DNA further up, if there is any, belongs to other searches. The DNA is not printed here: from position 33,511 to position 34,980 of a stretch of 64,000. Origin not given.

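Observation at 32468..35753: Translationally coupled operon: receiver-domain protein plus two divergent paralogs of an unrecognised ~390-aa family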

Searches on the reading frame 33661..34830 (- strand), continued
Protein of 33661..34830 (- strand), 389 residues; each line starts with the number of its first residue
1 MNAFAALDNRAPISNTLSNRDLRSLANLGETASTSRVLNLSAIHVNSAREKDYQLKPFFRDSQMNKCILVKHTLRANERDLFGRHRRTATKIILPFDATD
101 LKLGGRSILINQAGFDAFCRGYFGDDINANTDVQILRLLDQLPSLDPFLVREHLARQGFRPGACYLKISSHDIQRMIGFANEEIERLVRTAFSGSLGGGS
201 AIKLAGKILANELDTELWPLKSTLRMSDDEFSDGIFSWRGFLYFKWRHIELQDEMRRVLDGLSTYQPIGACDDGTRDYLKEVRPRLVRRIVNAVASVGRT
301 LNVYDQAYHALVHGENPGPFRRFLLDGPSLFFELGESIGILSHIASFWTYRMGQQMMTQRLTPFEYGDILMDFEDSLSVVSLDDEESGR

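Call 34: search_protein_families(library=pfam, proteins=[L060:4360-4959:+, L060:4956-5438:+, L046:4364-5050:-, L046:5619-5912:+, L046:7260-7907:+, L046:8054-9319:+, L022:4125-5774:+, L022:2463-3941:+, L022:10656-12353:-, L076:7182-7943:+], max_evalue=0.01)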
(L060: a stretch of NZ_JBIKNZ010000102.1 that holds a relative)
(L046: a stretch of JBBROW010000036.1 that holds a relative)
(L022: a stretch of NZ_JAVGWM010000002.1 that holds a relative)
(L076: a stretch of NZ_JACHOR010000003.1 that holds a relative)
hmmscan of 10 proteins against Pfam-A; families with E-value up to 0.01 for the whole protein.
L060:4360-4959:+ (199 aa): 1 family
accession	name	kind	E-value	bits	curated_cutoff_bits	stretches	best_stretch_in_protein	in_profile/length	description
PF00072.30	Response_reg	-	1.5e-20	73.9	30.2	1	18-131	2-110/111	Response regulator receiver domain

L060:4956-5438:+ (160 aa): 0 families

L046:4364-5050:- (228 aa): 1 family
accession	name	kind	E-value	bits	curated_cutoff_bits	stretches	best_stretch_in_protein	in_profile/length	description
PF12276.13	DUF3617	-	3.8e-08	34.5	24.5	1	74-193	2-106/106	Protein of unknown function (DUF3617)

L046:5619-5912:+ (97 aa): 1 family
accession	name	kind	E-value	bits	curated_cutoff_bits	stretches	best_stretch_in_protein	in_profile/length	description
PF14542.12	Acetyltransf_CG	-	1.3e-24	86.6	30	1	20-96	1-80/80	GCN5-related N-acetyl-transferase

L046:7260-7907:+ (215 aa): 7 families
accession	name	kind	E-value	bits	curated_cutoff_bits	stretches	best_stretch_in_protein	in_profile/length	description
PF07719.23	TPR_2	-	1.7e-11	43.7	27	1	168-199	2-33/34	Tetratricopeptide repeat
PF00515.34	TPR_1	-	1.1e-10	41.3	27.8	1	168-199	2-33/34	Tetratricopeptide repeat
PF13181.12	TPR_8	-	1.3e-06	28.6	25.7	1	168-199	2-33/34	Tetratricopeptide repeat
PF13371.12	TPR_9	-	3.6e-06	27.3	35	0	143-199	6-61/73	Tetratricopeptide repeat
PF13424.12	TPR_12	-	1.4e-05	25.6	30.1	0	133-196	4-67/77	Tetratricopeptide repeat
PF13432.12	TPR_16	-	0.0034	18.2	32.7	1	108-153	7-52/65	Tetratricopeptide repeat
PF13431.12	TPR_17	-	0.0083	16.8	24.4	0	121-150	2-31/34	Tetratricopeptide repeat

L046:8054-9319:+ (422 aa): 2 families
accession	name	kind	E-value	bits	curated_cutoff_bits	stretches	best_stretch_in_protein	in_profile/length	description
PF01964.24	ThiC_Rad_SAM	-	3.9e-96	322.8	25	1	160-421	1-242/420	Radical SAM ThiC family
PF13667.11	ThiC-associated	-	2.2e-23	82.3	27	1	49-119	3-81/81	ThiC-associated domain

L022:4125-5774:+ (549 aa): 2 families
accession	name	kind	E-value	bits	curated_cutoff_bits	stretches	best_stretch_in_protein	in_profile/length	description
PF00563.25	EAL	-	2e-52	178.4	31.3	1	303-526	5-236/236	EAL domain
PF00990.26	GGDEF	-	0.003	17.8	23.8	1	127-236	3-113/161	Diguanylate cyclase, GGDEF domain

L022:2463-3941:+ (492 aa): 7 families
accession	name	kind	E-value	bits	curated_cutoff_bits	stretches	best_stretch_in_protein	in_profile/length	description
PF08447.18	PAS_3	-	6.3e-32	110.1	25.6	2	154-239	2-88/89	PAS fold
PF00015.26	MCPsignal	-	5.5e-29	101.6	34.6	1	329-480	20-171/172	Methyl-accepting chemotaxis protein (MCP) signalling domain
PF13426.13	PAS_9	-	1.8e-27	96.1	27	2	148-244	8-102/103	PAS domain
PF08448.16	PAS_4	-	4.7e-25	88.4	23.1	2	19-125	5-109/110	PAS fold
PF00989.32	PAS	-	3.3e-18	66.2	22.6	2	143-232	13-102/113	PAS fold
PF13188.13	PAS_8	-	0.0001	22.5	21.8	0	143-177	13-44/65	PAS domain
PF08670.17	MEKHLA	-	0.00065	20.1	23.7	0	31-99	51-118/143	MEKHLA domain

L022:10656-12353:- (565 aa): 2 families
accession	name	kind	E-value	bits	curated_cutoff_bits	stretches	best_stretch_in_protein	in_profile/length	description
PF00015.26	MCPsignal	-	1e-27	97.5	34.6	1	369-537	7-168/172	Methyl-accepting chemotaxis protein (MCP) signalling domain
PF00672.30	HAMP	-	6.6e-08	33.2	25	1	217-263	6-51/53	HAMP domain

L076:7182-7943:+ (253 aa): 3 families
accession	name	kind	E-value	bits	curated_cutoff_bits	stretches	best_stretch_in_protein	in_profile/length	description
PF13462.12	Thioredoxin_4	-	3e-36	125.5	23.2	1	75-248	3-165/165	Thioredoxin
PF01323.26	DSBA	-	8.4e-12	45.7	25.6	1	174-234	122-180/191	DSBA-like thioredoxin domain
PF13192.12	Thioredoxin_3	-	0.0014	19.1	24.8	0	208-231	39-62/76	Thioredoxin domain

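Call 45: find_homologous_proteins(query=L057:1062-2168:+)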
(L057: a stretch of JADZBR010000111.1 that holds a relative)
Query L057:1062-2168:+ (368 aa): 4223 proteins with E <= 0.001 among 8000 candidates; the best 120 are listed.
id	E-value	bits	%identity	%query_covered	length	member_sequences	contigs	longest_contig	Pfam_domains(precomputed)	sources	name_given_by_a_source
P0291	6.8e-243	823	100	100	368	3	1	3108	-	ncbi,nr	ncbi:MAG: hypothetical protein IT546_05155 [Caulobacteraceae bacterium]|nr:hypothetical protein [Cau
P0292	7.0e-215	731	89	99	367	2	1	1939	-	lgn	-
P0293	4.3e-205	699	83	99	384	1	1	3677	-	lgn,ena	-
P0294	2.1e-200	683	81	100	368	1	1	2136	-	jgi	jgi:hypothetical protein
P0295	6.6e-174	596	74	99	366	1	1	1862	-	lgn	-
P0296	9.9e-161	553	67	98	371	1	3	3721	-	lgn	-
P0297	6.3e-160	550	68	98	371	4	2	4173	-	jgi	jgi:hypothetical protein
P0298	2.4e-158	545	67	99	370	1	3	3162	-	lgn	-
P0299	2.4e-154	532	67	98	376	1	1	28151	-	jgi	jgi:hypothetical protein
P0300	1.7e-152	526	65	98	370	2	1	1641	-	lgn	-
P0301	3.0e-150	518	64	98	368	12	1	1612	-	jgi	jgi:hypothetical protein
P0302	4.8e-150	518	64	98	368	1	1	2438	-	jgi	jgi:hypothetical protein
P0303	5.4e-150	518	63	98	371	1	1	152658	-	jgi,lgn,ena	-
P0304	4.0e-148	511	65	98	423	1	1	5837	-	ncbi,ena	-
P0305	6.6e-147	507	63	98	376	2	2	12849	-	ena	-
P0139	8.2e-141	487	62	98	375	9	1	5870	-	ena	-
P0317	3.4e-140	485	61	98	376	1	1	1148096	-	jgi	-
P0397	1.4e-136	473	58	99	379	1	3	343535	-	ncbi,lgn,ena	-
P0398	1.5e-136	473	58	99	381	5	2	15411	-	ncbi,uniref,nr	ncbi:hypothetical protein DMC25_04635 [Caulobacter sp. D4A]|uniref:hypothetical protein n=1 Tax=uncl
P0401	1.6e-136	473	60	98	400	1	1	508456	-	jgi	jgi:hypothetical protein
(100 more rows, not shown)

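Call 47: find_encoding_contigs(protein=P0398, flank=5000, max_places=3)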
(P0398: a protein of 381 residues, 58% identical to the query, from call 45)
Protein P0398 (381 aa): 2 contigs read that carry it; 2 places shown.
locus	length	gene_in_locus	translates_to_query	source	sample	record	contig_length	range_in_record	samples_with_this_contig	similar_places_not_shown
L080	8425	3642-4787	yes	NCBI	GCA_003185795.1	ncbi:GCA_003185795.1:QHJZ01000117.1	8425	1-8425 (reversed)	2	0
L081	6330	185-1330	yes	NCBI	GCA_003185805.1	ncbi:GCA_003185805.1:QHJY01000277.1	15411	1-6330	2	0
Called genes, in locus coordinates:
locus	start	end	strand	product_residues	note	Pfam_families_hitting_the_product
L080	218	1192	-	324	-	PF00291:PALP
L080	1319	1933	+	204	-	PF09411:PagL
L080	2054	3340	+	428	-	PF00709:Adenylsucc_synt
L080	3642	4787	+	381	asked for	-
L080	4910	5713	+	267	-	PF00072:Response_reg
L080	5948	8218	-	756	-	PF07715:Plug, PF00593:TonB_dep_Rec_b-barrel, PF14905:OMP_b-brl_3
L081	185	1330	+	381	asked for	-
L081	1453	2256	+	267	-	PF00072:Response_reg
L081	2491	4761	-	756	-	PF07715:Plug, PF00593:TonB_dep_Rec_b-barrel, PF14905:OMP_b-brl_3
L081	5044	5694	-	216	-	PF03193:RsgA_GTPase (faint), PF00350:Dynamin_N (faint), PF01926:MMR_HSR1, PF02421:FeoB_N (weak)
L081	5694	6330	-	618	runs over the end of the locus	PF14849:YidC_periplas, PF02096:60KD_IMP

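Call 48: find_encoding_contigs(protein=P0397, flank=5000, max_places=3)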
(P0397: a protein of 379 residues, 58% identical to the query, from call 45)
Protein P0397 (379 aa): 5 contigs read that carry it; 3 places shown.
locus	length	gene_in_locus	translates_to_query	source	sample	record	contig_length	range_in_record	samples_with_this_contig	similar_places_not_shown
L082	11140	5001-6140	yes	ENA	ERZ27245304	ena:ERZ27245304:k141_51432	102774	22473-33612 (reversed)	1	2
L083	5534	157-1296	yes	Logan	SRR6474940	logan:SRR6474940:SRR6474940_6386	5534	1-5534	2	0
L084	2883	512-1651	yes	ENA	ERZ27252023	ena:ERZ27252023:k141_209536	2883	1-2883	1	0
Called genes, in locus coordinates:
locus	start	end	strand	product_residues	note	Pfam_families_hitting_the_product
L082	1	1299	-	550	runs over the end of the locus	PF02225:PA (weak), PF04389:Peptidase_M28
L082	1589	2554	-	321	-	PF00291:PALP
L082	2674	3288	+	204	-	PF09411:PagL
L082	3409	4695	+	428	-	PF00709:Adenylsucc_synt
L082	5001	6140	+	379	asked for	-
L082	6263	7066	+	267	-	PF00072:Response_reg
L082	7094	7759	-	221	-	-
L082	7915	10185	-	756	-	PF07715:Plug, PF00593:TonB_dep_Rec_b-barrel, PF14905:OMP_b-brl_3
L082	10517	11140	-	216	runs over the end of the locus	PF03193:RsgA_GTPase (faint), PF00350:Dynamin_N (faint), PF01926:MMR_HSR1, PF02421:FeoB_N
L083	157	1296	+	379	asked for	-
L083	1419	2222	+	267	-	PF00072:Response_reg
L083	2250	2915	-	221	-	-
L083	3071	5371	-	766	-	PF07715:Plug, PF00593:TonB_dep_Rec_b-barrel, PF14905:OMP_b-brl_3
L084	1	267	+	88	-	?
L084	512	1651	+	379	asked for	-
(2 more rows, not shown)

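Call 65: search_protein_families(library=pfam, proteins=[L011:3197-3613:-], max_evalue=10)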
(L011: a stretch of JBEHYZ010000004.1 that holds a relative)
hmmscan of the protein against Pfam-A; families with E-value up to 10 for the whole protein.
L011:3197-3613:- (138 aa): 0 families

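Call 75: find_encoding_contigs(protein=P0317, flank=4000, max_places=1)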
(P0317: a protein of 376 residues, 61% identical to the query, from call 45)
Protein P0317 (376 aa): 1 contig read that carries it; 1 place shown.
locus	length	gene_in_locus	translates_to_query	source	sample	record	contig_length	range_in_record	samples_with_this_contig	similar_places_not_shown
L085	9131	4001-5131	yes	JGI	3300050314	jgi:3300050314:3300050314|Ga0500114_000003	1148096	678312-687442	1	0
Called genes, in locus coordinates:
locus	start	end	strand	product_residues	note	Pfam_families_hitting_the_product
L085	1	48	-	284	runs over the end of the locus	PF18348:SH3_16, PF00877:NLPC_P60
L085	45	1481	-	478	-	PF21337:Peptidase_M17_N_1, PF00883:Peptidase_M17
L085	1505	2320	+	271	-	PF07719:TPR_2 (faint), PF13428:TPR_14 (faint), PF13431:TPR_17 (faint), PF00515:TPR_1 (faint), PF13176:TPR_7 (faint), PF13374:TPR_10 (faint), PF14559:TPR_19 (faint), PF13424:TPR_12 (weak)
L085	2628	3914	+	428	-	PF00709:Adenylsucc_synt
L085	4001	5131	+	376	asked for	-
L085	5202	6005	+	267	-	PF00072:Response_reg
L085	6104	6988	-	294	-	PF00140:Sigma70_r1_2 (weak), PF04542:Sigma70_r2, PF04545:Sigma70_r4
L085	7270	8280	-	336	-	PF00849:PseudoU_synth_2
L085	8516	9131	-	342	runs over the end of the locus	-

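Call 76: find_encoding_contigs(protein=P0401, flank=4000, max_places=1)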
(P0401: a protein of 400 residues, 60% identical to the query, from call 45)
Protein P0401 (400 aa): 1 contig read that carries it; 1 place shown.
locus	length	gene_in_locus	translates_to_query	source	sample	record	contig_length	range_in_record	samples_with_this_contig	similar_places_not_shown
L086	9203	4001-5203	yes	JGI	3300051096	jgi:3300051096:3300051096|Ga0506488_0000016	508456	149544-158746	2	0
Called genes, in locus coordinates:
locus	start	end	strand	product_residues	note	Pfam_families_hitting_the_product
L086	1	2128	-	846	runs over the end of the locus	PF22148:Fervidolysin_NPro-like, PF00082:Peptidase_S8, PF00353:HemolysinCabind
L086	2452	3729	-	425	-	PF00067:p450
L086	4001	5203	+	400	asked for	-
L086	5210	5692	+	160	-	PF04828:GFA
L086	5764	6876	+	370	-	PF00724:Oxidored_FMN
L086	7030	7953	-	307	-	PF01731:Arylesterase (faint), PF24684:Vgb_lyase (weak), PF08450:SGL, PF01436:NHL (faint)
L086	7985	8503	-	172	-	PF00186:DHFR_1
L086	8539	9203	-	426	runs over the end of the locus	-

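Call 77: find_encoding_contigs(protein=P0303, flank=4000, max_places=1)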
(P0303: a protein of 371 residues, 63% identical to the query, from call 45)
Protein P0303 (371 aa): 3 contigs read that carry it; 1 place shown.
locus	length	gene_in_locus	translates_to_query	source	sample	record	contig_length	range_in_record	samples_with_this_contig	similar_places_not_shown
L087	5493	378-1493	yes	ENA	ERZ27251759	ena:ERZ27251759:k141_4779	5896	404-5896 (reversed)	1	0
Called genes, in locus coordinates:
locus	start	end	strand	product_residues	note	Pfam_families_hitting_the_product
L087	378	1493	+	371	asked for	-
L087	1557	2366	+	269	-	PF00072:Response_reg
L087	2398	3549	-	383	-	PF00926:DHBP_synthase, PF00925:GTP_cyclohydro2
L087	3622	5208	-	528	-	PF01554:MatE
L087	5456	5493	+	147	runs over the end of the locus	?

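Call 79: fold_search(model_id=the predicted structure, library=viral)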
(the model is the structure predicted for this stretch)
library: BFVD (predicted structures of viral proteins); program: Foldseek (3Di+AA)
matches with E <= 10: 372; with E <= 0.001: 0
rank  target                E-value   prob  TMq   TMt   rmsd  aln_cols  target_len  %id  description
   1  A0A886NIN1            4.2e-02  0.60  0.22  0.22  28.9       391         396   14  (no name in the UniProt tables at hand)
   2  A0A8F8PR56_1          1.3e-01  0.15  0.16  0.08  26.1       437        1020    8  Myosin II heavy chain [Clandestinovirus]
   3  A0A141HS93            4.0e-01  0.18  0.15  0.07  28.0       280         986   14  (no name in the UniProt tables at hand)
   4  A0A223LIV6            4.2e-01  0.20  0.17  0.18  14.9       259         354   11  Uncharacterized protein [Erwinia phage vB_EamM_Joad]
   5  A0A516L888            4.4e-01  0.21  0.13  0.19  12.7       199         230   15  (no name in the UniProt tables at hand)
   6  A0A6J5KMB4            4.4e-01  0.09  0.13  0.14  23.8       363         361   11  Uncharacterized protein [uncultured Caudovirales phage]
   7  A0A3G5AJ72            5.2e-01  0.15  0.15  0.21  14.9       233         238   13  Uncharacterized protein [Sylvanvirus sp.]
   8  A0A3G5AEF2            5.5e-01  0.23  0.17  0.22  14.8       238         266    8  Uncharacterized protein [Hyperionvirus sp.]
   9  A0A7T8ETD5            5.5e-01  0.20  0.18  0.22  17.4       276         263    9  (no name in the UniProt tables at hand)
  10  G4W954                5.5e-01  0.18  0.15  0.17  16.1       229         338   14  Putative capsid protein [Tetrasphaera phage TJE1]
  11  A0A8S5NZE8            5.5e-01  0.11  0.13  0.16  19.6       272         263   11  NTP-PPase-like protein [Myoviridae sp. ctLnO19]
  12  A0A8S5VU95            5.5e-01  0.06  0.10  0.08  18.9       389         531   10  Uncharacterized protein [Ackermannviridae sp.]
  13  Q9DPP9                5.7e-01  0.18  0.16  0.20  11.3       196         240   13  UL51 virion phosphoprotein [Meleagrid herpesvirus 1]
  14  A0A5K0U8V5            6.0e-01  0.35  0.24  0.30  19.5       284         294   12  Uncharacterized protein [Yasminevirus sp. GU-2018]
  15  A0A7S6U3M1            6.0e-01  0.12  0.12  0.14  15.3       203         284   11  Minor head protein [Burkholderia phage Maja]
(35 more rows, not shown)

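Call 93: find_encoding_contigs(protein=P0271, flank=5000, max_places=2)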
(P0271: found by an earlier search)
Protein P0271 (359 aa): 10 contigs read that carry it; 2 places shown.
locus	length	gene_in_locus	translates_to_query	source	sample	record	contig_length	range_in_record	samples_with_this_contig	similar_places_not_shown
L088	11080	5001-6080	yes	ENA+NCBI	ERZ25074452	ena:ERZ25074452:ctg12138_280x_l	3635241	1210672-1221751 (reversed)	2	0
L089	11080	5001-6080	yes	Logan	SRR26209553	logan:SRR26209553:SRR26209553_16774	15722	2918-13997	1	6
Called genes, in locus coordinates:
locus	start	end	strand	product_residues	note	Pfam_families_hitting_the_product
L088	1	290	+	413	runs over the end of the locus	PF01546:Peptidase_M20, PF07687:M20_dimer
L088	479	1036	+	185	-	PF07336:ABATE, PF11706:zf-CGNR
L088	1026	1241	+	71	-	-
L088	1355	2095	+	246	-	-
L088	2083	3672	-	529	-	PF13535:ATP-grasp_4, PF00027:cNMP_binding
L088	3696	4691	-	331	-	PF02931:Neur_chan_LBD (faint)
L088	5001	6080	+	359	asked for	-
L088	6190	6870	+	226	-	PF02517:Rce1-like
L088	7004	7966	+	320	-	PF01022:HTH_5, PF12840:HTH_20, PF13489:Methyltransf_23, PF01209:Ubie_methyltran, PF08241:Methyltransf_11, PF08242:Methyltransf_12, PF13649:Methyltransf_25, PF13847:Methyltransf_31, +1 more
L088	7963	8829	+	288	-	PF02219:MTHFR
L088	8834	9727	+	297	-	PF02574:S-methyl_trans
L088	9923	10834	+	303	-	PF00809:Pterin_bind, PF03599:CdhD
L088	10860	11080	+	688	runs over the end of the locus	PF17650:RACo_linker, PF17651:Raco_middle, PF14574:RACo_C_ter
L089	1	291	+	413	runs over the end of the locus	PF01546:Peptidase_M20, PF07687:M20_dimer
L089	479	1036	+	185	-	PF07336:ABATE, PF11706:zf-CGNR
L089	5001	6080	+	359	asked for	-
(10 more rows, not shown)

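Call 94: find_encoding_contigs(protein=P0283, flank=5000, max_places=1)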
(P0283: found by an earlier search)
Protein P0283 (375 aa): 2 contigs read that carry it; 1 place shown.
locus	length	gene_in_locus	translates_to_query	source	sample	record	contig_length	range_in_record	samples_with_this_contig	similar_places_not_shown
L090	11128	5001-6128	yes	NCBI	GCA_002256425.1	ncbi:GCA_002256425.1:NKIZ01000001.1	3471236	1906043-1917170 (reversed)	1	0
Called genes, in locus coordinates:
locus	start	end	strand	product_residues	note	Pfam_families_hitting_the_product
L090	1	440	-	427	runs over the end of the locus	PF03952:Enolase_N, PF00113:Enolase_C, PF13378:MR_MLE_C (weak)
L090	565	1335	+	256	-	PF00378:ECH_1, PF16113:ECH_2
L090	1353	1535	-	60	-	PF01783:Ribosomal_L32p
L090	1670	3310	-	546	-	PF06418:CTP_synth_N, PF00117:GATase, PF07722:Peptidase_C26 (faint)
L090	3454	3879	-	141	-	PF03840:SecG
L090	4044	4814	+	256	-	PF02596:DUF169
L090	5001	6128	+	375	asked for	-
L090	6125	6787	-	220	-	PF00625:Guanylate_kin, PF13671:AAA_33 (faint)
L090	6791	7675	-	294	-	PF03755:YicC-like_N, PF08340:YicC-like_C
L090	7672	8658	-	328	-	PF02618:YceG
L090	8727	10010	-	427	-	PF00109:ketoacyl-synt, PF00108:Thiolase_N (weak), PF02801:Ketoacyl-synt_C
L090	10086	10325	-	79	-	PF00550:PP-binding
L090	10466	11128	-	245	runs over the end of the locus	PF00106:adh_short, PF08659:KR, PF13460:NAD_binding_10 (weak), PF13561:adh_short_C2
